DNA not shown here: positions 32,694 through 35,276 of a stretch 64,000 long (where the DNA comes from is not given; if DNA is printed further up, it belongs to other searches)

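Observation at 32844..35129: Kinase C-lobe-only pseudokinase fused to a GT-C membrane glycosyltransferase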

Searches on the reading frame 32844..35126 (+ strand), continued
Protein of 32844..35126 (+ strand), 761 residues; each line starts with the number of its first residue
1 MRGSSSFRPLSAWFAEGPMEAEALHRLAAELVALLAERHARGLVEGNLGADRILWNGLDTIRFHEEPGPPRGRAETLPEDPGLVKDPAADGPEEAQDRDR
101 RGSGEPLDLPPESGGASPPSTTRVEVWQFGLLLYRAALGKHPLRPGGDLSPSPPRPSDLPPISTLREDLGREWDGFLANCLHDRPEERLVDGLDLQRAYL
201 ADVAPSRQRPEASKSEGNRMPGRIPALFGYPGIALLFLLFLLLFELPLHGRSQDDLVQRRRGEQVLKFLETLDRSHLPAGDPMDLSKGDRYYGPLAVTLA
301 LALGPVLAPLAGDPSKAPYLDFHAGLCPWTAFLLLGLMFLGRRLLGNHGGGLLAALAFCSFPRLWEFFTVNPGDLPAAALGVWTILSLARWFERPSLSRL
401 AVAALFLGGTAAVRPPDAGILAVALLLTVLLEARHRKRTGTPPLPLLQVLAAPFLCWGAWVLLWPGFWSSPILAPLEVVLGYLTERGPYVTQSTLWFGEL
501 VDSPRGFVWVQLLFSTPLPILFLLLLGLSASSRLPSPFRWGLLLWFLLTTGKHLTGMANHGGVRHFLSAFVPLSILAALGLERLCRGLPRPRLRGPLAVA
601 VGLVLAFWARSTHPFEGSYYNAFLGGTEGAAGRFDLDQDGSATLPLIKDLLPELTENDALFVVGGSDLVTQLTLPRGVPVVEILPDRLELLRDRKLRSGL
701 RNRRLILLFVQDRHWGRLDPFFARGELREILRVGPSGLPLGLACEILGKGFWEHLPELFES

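Call 43: search_protein_families(library=pfam, alignment_id=A7, max_evalue=0.001)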
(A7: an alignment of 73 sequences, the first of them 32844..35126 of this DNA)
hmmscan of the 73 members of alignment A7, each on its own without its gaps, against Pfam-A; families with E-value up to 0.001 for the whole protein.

A. member 1, window:32844-35126:+ (761 aa): 1 family
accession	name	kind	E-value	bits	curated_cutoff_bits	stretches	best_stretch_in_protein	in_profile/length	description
PF13231.12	PMT_2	-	0.00023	21.9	26.1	1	331-452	33-150/160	Dolichyl-phosphate-mannose-protein mannosyltransferase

B. families by the number of members that match (of 73 scanned): 9 families
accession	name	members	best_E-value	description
PF13231.12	PMT_2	47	1.3e-14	Dolichyl-phosphate-mannose-protein mannosyltransferase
PF02366.24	PMT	3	1.5e-07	Dolichyl-phosphate-mannose-protein mannosyltransferase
PF14559.12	TPR_19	1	1.8e-07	Tetratricopeptide repeat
PF00069.31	Pkinase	1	1.4e-06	Protein kinase domain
PF02516.20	STT3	1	9.7e-06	Oligosaccharyl transferase STT3, N-terminal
PF13428.12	TPR_14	1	1.5e-05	Tetratricopeptide repeat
PF07714.23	PK_Tyr_Ser-Thr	1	3.9e-05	Protein tyrosine and serine/threonine kinase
PF10399.14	UCR_Fe-S_N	1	0.00034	Ubiquitinol-cytochrome C reductase Fe-S subunit TAT signal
PF23914.1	TPR_CcmH_CycH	1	0.00081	Cytochrome c-type biogenesis protein H TPR domain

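Call 53: predict_structure(alignment_id=A7)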
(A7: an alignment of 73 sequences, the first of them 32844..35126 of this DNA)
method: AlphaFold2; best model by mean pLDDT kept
length: 761 residues; sequences in the alignment: 73
mean_pLDDT: 81.1   pTM: 0.73
mean pLDDT of the five models: 81.1, 79.2, 78.5, 78.1, 77.7
residues with pLDDT >= 90: 488; 70-90: 80; 50-70: 31; < 50: 162
segments of 3 or more residues with pLDDT < 50: 1-3, 38-45, 67-127, 133-173, 175-222
pLDDT, mean of each block of 10 residues (from residue 1): 64 79 74 56 54 80 58 34 34 35 33 31 43 45 36 43 42 47 44 43 38 42 65 96 96 93 98 95 92 97 98 97 98 98 95 98 96 97 98 98 98 97 97 97 98 98 97 96 78 90 92 97 98 95 97 82 91 98 97 95 97 95 97 89 96 98 94 97 93 92 96 93 98 96 96 92 57
secondary structure, 60 per line:
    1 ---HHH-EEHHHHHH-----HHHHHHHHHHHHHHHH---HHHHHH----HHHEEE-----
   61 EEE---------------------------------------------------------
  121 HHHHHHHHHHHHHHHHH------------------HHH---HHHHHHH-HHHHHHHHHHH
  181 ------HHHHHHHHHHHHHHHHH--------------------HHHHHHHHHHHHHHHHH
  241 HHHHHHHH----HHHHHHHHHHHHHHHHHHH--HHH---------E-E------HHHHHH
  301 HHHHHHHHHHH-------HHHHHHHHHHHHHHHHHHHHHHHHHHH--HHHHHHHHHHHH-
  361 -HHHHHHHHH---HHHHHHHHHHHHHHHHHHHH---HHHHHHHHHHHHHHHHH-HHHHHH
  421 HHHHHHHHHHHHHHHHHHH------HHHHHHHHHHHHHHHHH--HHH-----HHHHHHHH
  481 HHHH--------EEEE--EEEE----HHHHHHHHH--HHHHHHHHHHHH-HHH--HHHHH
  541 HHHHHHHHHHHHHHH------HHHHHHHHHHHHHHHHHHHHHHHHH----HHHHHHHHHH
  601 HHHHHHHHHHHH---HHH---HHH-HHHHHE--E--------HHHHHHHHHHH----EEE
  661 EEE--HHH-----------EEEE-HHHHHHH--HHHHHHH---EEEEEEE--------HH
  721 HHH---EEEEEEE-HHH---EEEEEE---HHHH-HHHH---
elements in order (helices of 4 or more, strands of 3 or more residues): H10-15 H21-36 H40-45 E53-55 E61-63 H121-137 H162-168 H170-180 H187-203 H224-248 H253-271 H295-311 H319-345 H348-359 H362-370 H374-393 H397-413 H415-439 H446-462 H473-484 E493-496 E499-502 H507-515 H518-529 H536-555 H562-586 H591-612 H626-630 H643-653 E658-663 E680-683 H685-691 H694-700 E704-710 H719-723 E727-733 E741-746 H750-753 H755-758

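Call 56: fold_search(model_id=the predicted structure, library=pdb)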
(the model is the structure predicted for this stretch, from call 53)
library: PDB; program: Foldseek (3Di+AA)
matches with E <= 10: 432; with E <= 0.001: 25
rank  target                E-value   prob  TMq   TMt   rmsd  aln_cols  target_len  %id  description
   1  9s6t_A                4.6e-08  1.00  0.40  0.58   7.8       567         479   15  Ternary cryo-EM structure of chicken ALG12 with Dol25-PP-GlcNAc2Man7, Dol25-P-Man, and Fab (released 2026-03-18)
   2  5f15                  8.5e-08  1.00  0.39  0.51   9.9       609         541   11  Crystal Structure of ArnT from Cupriavidus metallidurans bound to Undecaprenyl phosphate (released 2016-02-17)
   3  5ezm                  2.3e-07  1.00  0.38  0.50  10.0       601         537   11  Crystal Structure of ArnT from Cupriavidus metallidurans in the apo state (released 2016-02-17)
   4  8b6l_I                2.2e-06  1.00  0.36  0.39   9.8       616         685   13  Subtomogram average of the human Sec61-TRAP-OSTA-translocon (released 2022-12-07)
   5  8age_A                7.3e-06  1.00  0.34  0.38  11.0       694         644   11  Structure of yeast oligosaccharylransferase complex with acceptor peptide bound (released 2022-12-07)
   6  8agb_A                7.6e-06  1.00  0.33  0.37  12.8       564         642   13  Structure of yeast oligosaccharylransferase complex with lipid-linked oligosaccharide bound (released 2022-12-07)
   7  8pn9_A                1.2e-05  1.00  0.34  0.38  11.1       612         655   14  Structure of human oligosaccharyltransferase OST-A complex bound to NGI-1 (released 2024-05-08)
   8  6ftg_5                1.3e-05  1.00  0.37  0.42  11.6       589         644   14  Subtomogram average of OST-containing ribosome-translocon complexes from canine rough microsomal membranes (released 2018-03-21)
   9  6ezn_F                2.0e-05  1.00  0.33  0.37  13.2       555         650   13  Cryo-EM structure of the yeast oligosaccharyltransferase (OST) complex (released 2018-01-17)
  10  3rce_A                2.3e-05  1.00  0.32  0.35  10.5       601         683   11  Bacterial oligosaccharyltransferase PglB (released 2011-06-15)
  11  6gxc_A                5.6e-05  1.00  0.31  0.33  11.4       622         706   12  Bacterial oligosaccharyltransferase PglB in complex with an inhibitory peptide and a reactive lipid-linked oligosaccha (released 2018-11-14)
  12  5ogl_A                8.4e-05  1.00  0.33  0.35  11.2       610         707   12  Structure of bacterial oligosaccharyltransferase PglB in complex with an acceptor peptide and an lipid-linked oligosac (released 2017-10-25)
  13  7zlg_A                1.4e-04  1.00  0.34  0.38  11.4       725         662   10  Cryo-EM structure of C-mannosyltransferase CeDPY19, in complex with acceptor peptide and bound to CMT2-Fab and anti-Fa (released 2023-01-11)
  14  7bvc_B                1.4e-04  1.00  0.29  0.22  14.2       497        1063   16  Cryo-EM structure of Mycobacterium smegmatis arabinosyltransferase EmbA-EmbB-AcpM2 in complex with ethambutol (released 2020-04-29)
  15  6c26_A                1.4e-04  1.00  0.33  0.37  11.4       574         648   12  The Cryo-EM structure of a eukaryotic oligosaccharyl transferase complex (released 2018-01-31)
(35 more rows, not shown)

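Call 59: find_encoding_contigs(protein=P0003, flank=4000, max_places=2)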
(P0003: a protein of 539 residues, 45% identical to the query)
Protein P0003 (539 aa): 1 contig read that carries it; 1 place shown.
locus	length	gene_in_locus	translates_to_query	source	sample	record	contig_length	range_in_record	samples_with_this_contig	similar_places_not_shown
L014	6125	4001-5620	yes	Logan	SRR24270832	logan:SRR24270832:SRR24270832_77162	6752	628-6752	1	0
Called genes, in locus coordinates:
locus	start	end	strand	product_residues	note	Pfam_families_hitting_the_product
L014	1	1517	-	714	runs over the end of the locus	?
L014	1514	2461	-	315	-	PF01022:HTH_5, PF12802:MarR_2, PF12840:HTH_20, PF13489:Methyltransf_23, PF13847:Methyltransf_31, PF08241:Methyltransf_11, PF08242:Methyltransf_12, PF13649:Methyltransf_25, +3 more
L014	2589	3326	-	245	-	PF00149:Metallophos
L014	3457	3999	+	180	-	PF07714:PK_Tyr_Ser-Thr (weak), PF00069:Pkinase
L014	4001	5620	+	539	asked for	-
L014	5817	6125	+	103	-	?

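Call 60: find_encoding_contigs(protein=P0004, flank=4000, max_places=2)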
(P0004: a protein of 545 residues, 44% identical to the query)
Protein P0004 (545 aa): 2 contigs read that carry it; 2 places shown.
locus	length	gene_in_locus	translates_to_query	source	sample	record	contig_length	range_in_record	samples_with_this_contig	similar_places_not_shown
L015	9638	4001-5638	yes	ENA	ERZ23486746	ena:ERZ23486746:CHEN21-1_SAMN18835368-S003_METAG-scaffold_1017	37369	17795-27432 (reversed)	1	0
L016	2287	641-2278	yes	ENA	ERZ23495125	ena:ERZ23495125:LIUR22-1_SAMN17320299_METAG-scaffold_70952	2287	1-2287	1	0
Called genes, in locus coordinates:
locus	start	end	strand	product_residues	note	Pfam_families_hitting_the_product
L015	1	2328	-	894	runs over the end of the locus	-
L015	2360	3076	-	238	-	PF00149:Metallophos, PF12850:Metallophos_2 (weak)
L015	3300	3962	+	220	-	PF00069:Pkinase, PF07714:PK_Tyr_Ser-Thr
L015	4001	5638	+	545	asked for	PF13231:PMT_2 (weak)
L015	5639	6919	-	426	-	PF04107:GCS2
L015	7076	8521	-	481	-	-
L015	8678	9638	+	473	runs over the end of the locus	PF01565:FAD_binding_4, PF02913:FAD-oxidase_C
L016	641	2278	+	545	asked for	PF13231:PMT_2 (weak)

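Call 61: find_encoding_contigs(protein=P0008, flank=4000, max_places=2)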
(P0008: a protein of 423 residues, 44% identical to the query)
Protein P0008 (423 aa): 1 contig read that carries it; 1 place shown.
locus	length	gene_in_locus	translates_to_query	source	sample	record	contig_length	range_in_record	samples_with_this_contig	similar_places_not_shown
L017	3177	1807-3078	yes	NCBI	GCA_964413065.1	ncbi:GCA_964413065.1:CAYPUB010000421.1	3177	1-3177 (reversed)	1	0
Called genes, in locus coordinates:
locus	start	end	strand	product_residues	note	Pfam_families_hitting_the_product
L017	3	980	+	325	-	?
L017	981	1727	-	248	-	PF00149:Metallophos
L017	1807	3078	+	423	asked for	-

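Call 77: list_cluster_members(proteins=[P0001, P0002, P0127, P0005, P0004])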
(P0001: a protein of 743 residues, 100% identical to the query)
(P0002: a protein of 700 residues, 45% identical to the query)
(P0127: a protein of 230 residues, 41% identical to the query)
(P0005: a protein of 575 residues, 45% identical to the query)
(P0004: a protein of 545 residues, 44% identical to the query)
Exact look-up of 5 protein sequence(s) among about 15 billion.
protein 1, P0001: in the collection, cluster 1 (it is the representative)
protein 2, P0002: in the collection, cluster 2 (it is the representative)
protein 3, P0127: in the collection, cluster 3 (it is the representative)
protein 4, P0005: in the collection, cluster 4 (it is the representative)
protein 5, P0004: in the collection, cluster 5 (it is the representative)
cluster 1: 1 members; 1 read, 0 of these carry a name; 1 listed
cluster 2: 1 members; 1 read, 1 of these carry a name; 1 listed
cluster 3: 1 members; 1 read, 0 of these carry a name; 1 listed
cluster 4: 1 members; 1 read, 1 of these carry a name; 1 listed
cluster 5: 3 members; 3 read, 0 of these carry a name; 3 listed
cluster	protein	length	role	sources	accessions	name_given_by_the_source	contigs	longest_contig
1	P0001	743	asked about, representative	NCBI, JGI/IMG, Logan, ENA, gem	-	-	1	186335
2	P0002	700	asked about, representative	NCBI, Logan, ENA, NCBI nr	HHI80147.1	MAG TPA: hypothetical protein ENK02_09200 [Planctomycetes bacterium] | hypothetical protein [Planctomycetota bacterium]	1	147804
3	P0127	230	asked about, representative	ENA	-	-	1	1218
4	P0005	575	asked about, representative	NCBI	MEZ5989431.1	MAG: hypothetical protein R3F30_09965 [Planctomycetota bacterium]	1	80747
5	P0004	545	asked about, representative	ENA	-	-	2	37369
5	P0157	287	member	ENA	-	-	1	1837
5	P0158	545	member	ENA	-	-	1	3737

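Call 78: find_encoding_contigs(protein=P0127, flank=2000, max_places=2)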
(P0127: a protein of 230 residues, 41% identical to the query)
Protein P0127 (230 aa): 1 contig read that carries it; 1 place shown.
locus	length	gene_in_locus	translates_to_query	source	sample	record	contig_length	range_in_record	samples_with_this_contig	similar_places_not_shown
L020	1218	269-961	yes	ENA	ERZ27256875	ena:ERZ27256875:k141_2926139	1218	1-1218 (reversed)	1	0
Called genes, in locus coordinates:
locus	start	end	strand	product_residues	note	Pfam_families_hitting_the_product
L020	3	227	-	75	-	?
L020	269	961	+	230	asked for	PF00069:Pkinase (weak)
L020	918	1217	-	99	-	?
